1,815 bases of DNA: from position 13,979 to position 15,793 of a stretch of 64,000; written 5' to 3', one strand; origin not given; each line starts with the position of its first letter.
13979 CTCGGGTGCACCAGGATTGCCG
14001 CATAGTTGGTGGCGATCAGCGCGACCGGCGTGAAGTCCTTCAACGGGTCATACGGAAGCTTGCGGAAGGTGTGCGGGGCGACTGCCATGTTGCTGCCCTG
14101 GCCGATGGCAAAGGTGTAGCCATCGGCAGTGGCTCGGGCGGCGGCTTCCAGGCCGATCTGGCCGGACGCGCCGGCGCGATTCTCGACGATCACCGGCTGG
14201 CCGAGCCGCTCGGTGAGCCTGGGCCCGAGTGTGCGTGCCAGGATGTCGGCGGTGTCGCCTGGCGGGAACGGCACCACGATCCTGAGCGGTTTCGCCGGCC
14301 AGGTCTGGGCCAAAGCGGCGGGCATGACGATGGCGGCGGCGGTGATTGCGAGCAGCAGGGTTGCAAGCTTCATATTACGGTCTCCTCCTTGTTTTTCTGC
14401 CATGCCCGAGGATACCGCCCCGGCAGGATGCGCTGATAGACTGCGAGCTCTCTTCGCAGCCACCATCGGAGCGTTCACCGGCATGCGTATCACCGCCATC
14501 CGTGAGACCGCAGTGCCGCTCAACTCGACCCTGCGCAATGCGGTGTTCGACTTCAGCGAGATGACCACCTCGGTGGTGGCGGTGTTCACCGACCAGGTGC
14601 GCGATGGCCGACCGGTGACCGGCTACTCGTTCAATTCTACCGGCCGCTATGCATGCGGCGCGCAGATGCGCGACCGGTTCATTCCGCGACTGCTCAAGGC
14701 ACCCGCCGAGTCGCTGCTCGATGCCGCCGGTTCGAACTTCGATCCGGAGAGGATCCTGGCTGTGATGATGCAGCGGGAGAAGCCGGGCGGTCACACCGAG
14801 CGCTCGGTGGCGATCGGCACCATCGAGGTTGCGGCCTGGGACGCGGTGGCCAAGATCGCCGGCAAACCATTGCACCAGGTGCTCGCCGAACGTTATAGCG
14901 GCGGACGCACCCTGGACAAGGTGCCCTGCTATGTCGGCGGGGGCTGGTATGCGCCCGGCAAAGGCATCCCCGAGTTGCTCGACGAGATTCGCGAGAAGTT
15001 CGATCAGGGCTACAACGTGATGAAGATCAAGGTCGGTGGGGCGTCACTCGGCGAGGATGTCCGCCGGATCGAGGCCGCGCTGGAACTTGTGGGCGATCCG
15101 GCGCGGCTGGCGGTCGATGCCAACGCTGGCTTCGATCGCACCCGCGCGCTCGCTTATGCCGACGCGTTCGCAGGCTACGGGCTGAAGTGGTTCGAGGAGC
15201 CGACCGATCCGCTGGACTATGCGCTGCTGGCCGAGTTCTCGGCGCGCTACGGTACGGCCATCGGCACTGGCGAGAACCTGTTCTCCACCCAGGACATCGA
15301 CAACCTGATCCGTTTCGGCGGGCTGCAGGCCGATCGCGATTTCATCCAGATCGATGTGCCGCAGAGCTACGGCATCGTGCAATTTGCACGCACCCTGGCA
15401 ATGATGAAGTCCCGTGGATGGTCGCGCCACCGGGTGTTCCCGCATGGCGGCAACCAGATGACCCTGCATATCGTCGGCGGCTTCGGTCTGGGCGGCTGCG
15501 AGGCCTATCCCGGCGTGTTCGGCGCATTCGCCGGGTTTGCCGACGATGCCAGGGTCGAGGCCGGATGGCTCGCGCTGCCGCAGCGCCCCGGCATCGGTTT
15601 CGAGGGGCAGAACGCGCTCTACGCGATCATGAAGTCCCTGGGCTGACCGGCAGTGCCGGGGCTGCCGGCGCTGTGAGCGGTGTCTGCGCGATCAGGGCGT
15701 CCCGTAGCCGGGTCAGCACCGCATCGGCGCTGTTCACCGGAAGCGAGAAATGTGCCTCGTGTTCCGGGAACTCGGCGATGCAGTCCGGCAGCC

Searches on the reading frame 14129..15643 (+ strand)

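Call 87: search_protein_families(library=pfam, proteins=[window:14129-15643:+], max_evalue=0.00001)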
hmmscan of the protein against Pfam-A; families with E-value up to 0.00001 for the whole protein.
window:14129-15643:+ (505 aa): 1 family
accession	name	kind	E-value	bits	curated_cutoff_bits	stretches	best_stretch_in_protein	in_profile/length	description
PF13378.12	MR_MLE_C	-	2.1e-35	122.8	29.4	1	283-492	2-214/219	Enolase C-terminal domain-like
